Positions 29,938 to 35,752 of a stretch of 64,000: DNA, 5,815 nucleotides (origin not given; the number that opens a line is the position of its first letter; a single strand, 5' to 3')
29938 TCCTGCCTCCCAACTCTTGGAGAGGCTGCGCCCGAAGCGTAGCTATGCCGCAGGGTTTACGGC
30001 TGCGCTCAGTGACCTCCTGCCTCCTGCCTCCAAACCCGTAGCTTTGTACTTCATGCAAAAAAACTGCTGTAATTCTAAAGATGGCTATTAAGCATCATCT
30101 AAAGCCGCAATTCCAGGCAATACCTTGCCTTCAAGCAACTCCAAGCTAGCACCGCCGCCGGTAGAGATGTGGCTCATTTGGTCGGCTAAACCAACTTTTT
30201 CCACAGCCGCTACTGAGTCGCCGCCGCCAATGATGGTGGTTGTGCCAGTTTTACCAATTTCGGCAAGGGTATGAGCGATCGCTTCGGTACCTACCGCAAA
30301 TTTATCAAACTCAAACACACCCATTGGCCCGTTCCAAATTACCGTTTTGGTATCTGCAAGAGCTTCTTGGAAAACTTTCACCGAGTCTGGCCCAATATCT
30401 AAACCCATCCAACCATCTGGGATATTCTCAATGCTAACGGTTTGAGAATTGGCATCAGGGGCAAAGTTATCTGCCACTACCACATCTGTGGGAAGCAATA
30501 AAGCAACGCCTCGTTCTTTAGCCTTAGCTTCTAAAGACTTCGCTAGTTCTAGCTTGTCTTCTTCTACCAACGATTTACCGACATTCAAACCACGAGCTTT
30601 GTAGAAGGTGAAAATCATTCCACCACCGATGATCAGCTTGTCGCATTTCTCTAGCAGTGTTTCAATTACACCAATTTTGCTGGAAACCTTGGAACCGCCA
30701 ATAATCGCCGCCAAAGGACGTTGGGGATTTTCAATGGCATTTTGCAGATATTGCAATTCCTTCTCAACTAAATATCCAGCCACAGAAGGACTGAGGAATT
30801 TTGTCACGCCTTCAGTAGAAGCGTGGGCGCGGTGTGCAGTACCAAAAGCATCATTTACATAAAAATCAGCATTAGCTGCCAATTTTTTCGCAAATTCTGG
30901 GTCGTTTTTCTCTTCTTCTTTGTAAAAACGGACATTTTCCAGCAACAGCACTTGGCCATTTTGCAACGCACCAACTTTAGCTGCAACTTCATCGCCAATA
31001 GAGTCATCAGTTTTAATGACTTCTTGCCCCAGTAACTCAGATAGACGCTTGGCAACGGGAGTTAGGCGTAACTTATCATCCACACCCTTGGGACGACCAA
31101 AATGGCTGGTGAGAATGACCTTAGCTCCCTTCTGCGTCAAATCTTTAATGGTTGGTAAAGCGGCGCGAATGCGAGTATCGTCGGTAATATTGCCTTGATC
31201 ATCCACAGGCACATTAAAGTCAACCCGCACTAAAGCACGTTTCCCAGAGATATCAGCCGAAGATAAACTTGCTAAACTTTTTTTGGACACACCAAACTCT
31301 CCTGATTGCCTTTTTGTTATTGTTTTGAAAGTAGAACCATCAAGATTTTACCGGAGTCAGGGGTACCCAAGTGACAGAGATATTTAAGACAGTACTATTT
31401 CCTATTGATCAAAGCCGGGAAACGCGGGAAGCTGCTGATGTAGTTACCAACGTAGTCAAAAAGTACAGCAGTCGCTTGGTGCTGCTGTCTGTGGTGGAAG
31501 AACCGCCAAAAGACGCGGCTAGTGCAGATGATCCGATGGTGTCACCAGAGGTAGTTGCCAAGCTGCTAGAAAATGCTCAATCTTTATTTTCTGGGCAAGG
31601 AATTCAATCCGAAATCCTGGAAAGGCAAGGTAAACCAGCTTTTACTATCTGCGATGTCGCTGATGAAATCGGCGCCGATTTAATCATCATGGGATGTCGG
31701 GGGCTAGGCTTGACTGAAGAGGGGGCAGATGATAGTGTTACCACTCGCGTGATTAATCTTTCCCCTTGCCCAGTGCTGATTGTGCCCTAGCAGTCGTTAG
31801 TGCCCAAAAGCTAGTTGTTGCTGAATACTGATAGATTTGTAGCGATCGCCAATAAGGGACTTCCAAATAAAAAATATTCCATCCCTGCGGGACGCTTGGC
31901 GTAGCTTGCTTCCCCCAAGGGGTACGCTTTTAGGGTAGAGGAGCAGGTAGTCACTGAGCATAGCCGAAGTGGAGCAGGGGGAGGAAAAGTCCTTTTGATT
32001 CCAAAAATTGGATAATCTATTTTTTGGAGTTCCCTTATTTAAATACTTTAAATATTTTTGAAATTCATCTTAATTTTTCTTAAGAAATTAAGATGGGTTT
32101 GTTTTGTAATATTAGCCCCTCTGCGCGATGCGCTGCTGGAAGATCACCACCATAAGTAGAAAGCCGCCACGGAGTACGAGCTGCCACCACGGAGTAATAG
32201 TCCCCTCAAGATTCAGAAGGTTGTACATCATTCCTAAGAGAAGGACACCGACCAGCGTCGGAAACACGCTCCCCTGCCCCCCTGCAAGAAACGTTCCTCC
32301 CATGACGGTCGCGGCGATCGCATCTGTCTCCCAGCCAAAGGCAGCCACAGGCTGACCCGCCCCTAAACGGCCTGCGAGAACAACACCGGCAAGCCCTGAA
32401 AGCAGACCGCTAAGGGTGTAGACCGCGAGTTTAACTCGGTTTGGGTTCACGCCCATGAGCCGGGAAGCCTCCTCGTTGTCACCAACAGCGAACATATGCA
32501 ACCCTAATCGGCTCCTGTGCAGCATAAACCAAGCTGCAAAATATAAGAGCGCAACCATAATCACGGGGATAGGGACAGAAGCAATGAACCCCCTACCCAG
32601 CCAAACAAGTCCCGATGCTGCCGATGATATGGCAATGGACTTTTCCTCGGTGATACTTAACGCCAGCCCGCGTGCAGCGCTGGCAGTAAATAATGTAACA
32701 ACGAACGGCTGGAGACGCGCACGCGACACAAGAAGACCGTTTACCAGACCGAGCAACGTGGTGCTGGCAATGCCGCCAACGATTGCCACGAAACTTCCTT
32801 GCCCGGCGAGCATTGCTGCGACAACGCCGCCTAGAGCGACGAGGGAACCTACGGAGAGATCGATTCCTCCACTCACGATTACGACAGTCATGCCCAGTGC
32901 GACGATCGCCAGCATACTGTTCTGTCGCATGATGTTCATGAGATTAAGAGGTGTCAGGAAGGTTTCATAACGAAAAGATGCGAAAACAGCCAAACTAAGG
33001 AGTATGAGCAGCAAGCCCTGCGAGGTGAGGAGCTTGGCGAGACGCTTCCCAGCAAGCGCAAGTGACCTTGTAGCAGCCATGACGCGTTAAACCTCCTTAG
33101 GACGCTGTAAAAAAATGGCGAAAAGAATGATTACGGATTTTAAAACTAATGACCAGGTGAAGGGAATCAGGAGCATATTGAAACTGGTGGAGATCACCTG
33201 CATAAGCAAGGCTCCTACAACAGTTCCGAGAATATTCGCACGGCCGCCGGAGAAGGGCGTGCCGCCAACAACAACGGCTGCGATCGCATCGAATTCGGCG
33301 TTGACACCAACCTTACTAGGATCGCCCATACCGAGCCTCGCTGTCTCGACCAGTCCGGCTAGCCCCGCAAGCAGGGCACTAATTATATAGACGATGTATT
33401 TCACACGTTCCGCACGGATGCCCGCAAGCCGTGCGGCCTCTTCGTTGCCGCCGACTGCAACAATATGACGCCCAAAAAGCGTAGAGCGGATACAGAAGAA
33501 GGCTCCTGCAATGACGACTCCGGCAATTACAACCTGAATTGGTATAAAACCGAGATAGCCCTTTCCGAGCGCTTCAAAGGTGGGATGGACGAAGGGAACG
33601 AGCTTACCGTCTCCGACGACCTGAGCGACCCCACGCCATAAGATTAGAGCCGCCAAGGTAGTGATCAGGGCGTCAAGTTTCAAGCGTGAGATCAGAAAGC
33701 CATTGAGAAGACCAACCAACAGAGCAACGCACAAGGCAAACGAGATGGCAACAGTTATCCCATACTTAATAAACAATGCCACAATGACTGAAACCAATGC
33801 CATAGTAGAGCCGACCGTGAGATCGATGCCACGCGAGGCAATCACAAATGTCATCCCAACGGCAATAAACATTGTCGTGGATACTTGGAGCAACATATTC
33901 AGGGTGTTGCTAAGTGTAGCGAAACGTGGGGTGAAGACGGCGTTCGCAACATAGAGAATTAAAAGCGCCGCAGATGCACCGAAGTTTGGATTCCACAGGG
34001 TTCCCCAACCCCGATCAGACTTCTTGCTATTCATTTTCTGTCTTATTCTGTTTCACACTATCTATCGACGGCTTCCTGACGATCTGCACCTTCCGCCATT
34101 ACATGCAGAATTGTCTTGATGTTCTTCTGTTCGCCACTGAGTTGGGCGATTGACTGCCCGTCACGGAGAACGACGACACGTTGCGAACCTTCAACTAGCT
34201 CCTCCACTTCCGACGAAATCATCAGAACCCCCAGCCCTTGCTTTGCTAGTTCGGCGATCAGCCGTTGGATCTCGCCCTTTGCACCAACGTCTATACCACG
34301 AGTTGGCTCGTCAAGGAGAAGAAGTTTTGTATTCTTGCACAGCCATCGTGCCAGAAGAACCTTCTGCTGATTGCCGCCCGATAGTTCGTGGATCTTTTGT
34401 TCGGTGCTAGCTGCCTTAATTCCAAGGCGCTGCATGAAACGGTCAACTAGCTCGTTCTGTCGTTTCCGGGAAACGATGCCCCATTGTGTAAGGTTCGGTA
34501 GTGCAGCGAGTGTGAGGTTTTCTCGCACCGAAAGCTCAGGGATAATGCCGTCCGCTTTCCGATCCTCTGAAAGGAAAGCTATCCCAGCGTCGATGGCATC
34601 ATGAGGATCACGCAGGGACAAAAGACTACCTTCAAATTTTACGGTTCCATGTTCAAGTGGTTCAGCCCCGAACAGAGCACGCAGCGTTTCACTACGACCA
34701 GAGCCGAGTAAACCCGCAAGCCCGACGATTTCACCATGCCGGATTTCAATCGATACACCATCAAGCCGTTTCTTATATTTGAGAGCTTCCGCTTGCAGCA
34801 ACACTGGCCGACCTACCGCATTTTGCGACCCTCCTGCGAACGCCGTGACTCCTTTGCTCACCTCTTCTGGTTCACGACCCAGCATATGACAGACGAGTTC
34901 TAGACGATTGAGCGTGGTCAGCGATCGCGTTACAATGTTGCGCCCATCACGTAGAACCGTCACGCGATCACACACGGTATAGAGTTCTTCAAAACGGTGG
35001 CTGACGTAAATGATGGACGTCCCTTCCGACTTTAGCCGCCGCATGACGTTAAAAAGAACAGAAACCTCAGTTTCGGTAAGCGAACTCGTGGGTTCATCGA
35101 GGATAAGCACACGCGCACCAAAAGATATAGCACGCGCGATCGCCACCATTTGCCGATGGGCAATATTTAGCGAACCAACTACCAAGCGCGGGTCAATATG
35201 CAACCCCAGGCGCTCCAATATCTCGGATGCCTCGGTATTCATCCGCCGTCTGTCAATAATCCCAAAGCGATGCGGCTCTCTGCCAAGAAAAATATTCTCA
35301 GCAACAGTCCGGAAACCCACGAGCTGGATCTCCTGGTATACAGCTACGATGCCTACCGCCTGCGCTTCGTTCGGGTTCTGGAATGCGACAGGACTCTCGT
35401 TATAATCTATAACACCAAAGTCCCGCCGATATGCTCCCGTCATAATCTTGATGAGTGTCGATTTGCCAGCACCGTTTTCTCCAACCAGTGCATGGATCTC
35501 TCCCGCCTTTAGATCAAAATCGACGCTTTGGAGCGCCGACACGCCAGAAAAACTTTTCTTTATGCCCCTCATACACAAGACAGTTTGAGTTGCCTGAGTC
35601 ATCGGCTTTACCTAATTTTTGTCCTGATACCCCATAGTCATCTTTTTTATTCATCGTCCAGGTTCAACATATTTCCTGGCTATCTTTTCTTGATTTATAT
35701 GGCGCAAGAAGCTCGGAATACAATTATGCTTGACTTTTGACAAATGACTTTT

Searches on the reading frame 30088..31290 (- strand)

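Call 43: search_protein_families(library=pfam, max_evalue=0.00001, proteins=[window:30088-31290:-])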
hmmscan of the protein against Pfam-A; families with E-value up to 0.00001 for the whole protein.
window:30088-31290:- (400 aa): 1 family
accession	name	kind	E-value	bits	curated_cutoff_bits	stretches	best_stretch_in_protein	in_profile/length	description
PF00162.24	PGK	-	7.9e-169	562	27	1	10-389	2-379/379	Phosphoglycerate kinase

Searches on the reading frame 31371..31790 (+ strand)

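Call 43: search_protein_families(library=pfam, max_evalue=0.00001, proteins=[window:31371-31790:+])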
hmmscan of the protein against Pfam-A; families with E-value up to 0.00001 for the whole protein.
window:31371-31790:+ (139 aa): 1 family
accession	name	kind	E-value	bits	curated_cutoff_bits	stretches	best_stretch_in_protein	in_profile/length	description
PF00582.32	Usp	-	1.2e-27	97.6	24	1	5-139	2-141/141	Universal stress protein family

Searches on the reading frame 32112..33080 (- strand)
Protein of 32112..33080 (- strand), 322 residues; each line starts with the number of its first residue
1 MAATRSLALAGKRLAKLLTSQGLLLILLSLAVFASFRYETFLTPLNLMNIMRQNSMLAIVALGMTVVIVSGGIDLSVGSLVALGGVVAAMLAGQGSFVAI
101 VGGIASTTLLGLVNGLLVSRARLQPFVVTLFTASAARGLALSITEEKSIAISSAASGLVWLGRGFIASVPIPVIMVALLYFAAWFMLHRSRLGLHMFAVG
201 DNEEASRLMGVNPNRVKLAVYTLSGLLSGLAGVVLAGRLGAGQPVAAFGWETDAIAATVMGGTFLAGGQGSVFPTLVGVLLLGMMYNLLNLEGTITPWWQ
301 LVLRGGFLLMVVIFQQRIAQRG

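Call 43: search_protein_families(library=pfam, max_evalue=0.00001, proteins=[window:32112-33080:-])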
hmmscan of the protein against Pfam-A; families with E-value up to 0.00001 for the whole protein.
window:32112-33080:- (322 aa): 1 family
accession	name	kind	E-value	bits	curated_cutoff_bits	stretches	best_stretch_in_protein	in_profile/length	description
PF02653.21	BPD_transp_2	-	1.2e-44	152.9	26.8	1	47-311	2-268/269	Branched-chain amino acid transport system / permease component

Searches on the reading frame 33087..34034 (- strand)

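Call 63: search_protein_families(library=pfam, proteins=[window:33087-34034:-])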
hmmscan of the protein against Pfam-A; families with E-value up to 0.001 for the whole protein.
window:33087-34034:- (315 aa): 1 family
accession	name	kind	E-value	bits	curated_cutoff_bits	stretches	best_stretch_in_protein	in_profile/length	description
PF02653.21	BPD_transp_2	-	1.1e-40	139.9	26.8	1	44-306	2-268/269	Branched-chain amino acid transport system / permease component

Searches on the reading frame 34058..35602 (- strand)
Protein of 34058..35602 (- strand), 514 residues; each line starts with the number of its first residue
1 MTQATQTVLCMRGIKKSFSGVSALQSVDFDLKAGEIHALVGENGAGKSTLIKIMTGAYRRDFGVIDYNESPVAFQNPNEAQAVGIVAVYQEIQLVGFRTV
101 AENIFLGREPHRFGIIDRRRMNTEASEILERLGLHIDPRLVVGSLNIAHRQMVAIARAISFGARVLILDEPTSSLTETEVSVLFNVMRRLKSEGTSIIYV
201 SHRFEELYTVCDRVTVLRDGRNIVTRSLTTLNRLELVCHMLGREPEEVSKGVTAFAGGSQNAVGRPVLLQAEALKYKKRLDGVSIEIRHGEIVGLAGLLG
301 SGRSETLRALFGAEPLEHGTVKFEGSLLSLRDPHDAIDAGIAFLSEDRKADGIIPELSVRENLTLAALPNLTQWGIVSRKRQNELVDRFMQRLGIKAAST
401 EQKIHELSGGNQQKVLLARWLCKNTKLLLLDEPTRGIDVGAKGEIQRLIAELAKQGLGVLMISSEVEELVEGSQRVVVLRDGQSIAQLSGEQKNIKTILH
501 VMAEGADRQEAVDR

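Call 8: search_protein_families(library=pfam, proteins=[window:34058-35602:-])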
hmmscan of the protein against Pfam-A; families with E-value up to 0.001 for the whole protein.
window:34058-35602:- (514 aa): 6 families
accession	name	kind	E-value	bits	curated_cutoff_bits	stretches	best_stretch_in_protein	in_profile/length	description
PF00005.33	ABC_tran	-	1.2e-54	185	25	2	24-173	1-137/137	ABC transporter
PF13304.12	AAA_21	-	4.4e-09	37.3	27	0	36-54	1-19/304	AAA domain, putative AbiEii toxin, Type IV TA system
PF09818.15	ABC_ATPase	-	3.4e-05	23.5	23.2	0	387-439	138-190/283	P-loop domain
PF13555.12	AAA_29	-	6.1e-05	23.1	27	0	26-58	16-50/61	P-loop containing region of AAA domain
PF02463.25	SMC_N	-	0.00012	22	40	0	35-54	25-44/220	RecF/RecN/SMC N terminal domain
PF13401.12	AAA_22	-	0.00094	19.9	27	0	36-91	7-33/130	AAA domain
